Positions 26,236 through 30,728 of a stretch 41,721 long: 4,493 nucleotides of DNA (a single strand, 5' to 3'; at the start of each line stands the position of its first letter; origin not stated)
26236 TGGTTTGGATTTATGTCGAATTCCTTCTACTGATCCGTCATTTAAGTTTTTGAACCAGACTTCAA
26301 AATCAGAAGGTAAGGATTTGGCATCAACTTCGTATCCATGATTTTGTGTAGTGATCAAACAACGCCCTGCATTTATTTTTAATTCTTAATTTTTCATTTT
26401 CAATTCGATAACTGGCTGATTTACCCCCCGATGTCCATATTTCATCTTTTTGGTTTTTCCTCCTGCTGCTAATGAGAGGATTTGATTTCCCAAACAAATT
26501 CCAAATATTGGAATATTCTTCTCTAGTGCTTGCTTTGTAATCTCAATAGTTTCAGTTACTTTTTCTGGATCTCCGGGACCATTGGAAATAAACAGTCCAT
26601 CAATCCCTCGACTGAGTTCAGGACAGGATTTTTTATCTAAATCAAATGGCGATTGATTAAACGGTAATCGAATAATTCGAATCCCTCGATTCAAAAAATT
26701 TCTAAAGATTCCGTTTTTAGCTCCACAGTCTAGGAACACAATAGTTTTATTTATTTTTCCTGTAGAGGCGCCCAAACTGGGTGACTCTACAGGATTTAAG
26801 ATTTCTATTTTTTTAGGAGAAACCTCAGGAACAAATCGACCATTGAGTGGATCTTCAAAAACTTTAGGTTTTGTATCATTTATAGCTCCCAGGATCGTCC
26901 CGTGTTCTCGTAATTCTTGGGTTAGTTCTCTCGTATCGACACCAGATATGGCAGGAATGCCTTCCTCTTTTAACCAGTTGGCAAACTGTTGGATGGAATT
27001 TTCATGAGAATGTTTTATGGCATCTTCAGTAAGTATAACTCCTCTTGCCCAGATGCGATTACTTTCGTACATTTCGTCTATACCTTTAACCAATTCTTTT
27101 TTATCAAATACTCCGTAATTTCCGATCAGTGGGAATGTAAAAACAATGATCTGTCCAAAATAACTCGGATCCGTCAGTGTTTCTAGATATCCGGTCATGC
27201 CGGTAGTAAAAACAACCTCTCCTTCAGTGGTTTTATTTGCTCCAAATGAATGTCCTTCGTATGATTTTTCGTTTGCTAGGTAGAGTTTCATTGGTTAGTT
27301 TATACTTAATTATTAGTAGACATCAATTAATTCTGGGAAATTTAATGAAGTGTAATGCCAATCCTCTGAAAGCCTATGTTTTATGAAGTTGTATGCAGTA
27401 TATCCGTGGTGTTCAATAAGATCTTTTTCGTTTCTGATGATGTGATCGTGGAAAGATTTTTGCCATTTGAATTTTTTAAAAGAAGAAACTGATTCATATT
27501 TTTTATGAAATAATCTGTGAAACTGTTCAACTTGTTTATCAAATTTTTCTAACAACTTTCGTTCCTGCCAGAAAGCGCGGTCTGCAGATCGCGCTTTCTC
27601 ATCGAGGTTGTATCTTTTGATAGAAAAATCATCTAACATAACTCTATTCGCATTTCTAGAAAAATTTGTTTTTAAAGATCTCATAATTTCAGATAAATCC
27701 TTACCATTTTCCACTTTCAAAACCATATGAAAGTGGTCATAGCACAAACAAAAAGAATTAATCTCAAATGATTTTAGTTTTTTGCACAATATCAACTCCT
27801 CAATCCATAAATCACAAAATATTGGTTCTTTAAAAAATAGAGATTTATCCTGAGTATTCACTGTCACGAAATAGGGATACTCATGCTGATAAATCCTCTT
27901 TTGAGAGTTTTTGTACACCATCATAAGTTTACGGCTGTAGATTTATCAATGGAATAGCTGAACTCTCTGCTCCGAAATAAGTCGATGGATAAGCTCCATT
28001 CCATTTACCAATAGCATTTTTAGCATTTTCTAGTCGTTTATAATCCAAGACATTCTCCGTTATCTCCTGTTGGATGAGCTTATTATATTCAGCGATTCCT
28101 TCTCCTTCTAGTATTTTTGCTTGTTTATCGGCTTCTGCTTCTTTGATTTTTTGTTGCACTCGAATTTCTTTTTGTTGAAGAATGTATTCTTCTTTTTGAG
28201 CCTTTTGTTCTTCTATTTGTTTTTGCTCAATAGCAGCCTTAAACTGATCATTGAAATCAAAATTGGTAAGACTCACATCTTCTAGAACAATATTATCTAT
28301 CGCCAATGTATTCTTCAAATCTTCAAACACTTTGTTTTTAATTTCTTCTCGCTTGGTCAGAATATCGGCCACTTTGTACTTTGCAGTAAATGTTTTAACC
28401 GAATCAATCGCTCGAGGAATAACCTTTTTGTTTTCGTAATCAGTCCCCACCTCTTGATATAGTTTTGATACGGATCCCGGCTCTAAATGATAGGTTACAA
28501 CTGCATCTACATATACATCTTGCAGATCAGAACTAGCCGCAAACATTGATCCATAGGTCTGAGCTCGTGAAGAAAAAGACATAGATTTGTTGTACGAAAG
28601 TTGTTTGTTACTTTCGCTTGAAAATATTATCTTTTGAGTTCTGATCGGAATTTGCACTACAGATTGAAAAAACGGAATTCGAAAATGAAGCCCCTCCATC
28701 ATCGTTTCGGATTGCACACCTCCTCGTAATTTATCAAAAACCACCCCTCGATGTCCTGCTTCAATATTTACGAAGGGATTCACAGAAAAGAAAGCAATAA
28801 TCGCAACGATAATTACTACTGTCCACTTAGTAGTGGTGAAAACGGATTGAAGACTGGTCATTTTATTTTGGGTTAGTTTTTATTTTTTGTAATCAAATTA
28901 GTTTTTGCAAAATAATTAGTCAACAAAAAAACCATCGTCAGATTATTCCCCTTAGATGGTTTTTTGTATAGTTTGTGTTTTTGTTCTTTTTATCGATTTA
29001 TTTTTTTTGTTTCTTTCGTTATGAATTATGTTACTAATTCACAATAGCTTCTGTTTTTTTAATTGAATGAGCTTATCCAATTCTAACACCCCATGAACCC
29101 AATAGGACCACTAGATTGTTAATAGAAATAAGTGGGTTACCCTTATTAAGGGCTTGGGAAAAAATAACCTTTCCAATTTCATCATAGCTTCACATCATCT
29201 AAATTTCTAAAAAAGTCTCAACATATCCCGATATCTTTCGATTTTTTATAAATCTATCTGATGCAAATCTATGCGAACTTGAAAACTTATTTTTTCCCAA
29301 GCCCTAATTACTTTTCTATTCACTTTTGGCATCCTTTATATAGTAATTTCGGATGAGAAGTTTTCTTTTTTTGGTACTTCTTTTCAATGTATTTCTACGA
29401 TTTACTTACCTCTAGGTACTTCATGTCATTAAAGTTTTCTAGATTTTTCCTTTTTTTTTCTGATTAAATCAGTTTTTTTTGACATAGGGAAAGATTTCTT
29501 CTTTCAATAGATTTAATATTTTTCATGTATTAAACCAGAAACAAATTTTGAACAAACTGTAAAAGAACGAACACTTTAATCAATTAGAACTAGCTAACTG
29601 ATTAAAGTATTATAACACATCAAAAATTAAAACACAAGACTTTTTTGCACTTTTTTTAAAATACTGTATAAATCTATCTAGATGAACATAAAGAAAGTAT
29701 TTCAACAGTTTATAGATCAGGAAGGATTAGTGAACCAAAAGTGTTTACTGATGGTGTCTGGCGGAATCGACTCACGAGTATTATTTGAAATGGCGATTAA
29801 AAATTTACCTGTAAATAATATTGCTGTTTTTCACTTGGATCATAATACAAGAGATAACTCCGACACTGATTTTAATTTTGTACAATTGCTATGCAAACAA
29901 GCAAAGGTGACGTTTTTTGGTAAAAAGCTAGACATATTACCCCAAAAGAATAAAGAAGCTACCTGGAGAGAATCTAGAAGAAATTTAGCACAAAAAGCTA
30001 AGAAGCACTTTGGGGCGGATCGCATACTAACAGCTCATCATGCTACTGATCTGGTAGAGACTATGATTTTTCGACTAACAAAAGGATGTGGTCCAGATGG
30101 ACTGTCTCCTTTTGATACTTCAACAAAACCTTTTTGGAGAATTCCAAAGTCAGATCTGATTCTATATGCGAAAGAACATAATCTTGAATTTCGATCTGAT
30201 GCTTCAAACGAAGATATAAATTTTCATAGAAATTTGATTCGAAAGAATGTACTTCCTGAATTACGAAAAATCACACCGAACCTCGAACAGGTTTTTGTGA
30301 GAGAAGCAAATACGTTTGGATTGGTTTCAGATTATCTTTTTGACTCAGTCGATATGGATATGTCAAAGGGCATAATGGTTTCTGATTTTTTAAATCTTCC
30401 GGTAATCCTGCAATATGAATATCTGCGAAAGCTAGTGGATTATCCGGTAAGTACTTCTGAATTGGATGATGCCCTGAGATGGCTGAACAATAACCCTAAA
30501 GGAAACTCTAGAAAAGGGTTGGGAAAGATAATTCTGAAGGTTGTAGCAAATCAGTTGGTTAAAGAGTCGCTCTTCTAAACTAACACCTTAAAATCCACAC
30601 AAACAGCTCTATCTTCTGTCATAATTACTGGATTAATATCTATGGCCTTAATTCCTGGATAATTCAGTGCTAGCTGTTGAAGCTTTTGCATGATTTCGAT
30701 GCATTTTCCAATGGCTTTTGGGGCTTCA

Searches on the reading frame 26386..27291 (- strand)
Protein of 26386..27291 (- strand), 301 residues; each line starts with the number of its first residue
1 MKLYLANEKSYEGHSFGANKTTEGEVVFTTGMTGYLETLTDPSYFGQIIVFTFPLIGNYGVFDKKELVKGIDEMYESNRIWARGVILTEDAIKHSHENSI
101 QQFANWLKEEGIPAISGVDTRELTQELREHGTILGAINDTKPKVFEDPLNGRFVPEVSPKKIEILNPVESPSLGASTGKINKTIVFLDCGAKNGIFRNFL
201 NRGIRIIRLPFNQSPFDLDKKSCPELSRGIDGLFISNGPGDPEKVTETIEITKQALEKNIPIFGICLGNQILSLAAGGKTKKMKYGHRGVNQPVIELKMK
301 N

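Call 16: search_protein_families(library=pfam, proteins=[window:26386-27291:-], max_evalue=0.001)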
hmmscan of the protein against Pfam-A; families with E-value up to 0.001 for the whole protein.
window:26386-27291:- (301 aa): 3 families
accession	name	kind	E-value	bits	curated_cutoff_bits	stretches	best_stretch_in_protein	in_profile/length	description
PF00988.28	CPSase_sm_chain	-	1.2e-45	154.9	27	1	3-137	1-126/126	Carbamoyl-phosphate synthase small chain, CPSase domain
PF00117.34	GATase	-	6.4e-26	91.6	22.8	1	186-296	2-110/190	Glutamine amidotransferase class-I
PF07722.19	Peptidase_C26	-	2.7e-07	31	20.5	1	237-281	83-127/219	Peptidase C26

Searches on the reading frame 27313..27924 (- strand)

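Call 16: search_protein_families(library=pfam, proteins=[window:27313-27924:-], max_evalue=0.001)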
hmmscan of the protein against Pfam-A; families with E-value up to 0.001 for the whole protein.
window:27313-27924:- (203 aa): 1 family
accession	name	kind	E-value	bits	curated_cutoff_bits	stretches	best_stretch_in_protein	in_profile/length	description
PF01797.21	Y1_Tnp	-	2.1e-06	28.3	23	1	49-94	37-82/121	Transposase IS200 like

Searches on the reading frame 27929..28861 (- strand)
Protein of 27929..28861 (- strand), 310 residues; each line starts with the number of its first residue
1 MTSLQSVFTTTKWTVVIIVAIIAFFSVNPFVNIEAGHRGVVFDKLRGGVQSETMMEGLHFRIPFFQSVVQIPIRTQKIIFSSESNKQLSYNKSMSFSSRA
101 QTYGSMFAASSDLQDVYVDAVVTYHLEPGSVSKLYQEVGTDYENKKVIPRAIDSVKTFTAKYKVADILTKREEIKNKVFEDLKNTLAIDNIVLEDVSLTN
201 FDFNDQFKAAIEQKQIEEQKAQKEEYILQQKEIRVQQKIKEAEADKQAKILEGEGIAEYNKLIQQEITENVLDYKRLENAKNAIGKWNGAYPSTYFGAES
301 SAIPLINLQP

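Call 16: search_protein_families(library=pfam, proteins=[window:27929-28861:-], max_evalue=0.001)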
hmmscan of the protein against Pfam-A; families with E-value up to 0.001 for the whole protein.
window:27929-28861:- (310 aa): 1 family
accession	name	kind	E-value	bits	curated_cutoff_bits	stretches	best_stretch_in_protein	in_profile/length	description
PF01145.31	Band_7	-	2.2e-34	119.5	23.6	1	32-244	2-174/176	SPFH domain / Band 7 family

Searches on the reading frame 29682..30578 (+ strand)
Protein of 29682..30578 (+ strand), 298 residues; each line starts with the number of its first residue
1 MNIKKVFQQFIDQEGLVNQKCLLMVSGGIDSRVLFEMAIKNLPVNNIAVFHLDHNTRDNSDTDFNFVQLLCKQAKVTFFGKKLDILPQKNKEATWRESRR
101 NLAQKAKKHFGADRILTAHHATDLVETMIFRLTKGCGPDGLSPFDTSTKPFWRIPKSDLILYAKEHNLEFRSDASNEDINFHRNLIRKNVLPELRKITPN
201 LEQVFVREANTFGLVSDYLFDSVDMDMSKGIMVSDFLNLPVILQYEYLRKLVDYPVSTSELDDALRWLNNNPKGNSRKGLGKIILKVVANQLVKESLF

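Call 16: search_protein_families(library=pfam, proteins=[window:29682-30578:+], max_evalue=0.001)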
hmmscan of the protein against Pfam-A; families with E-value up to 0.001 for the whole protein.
window:29682-30578:+ (298 aa): 1 family
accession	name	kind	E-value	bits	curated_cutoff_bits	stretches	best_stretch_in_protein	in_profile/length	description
PF01171.26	ATP_bind_3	-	8.7e-36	123.8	27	1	21-189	2-182/182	PP-loop family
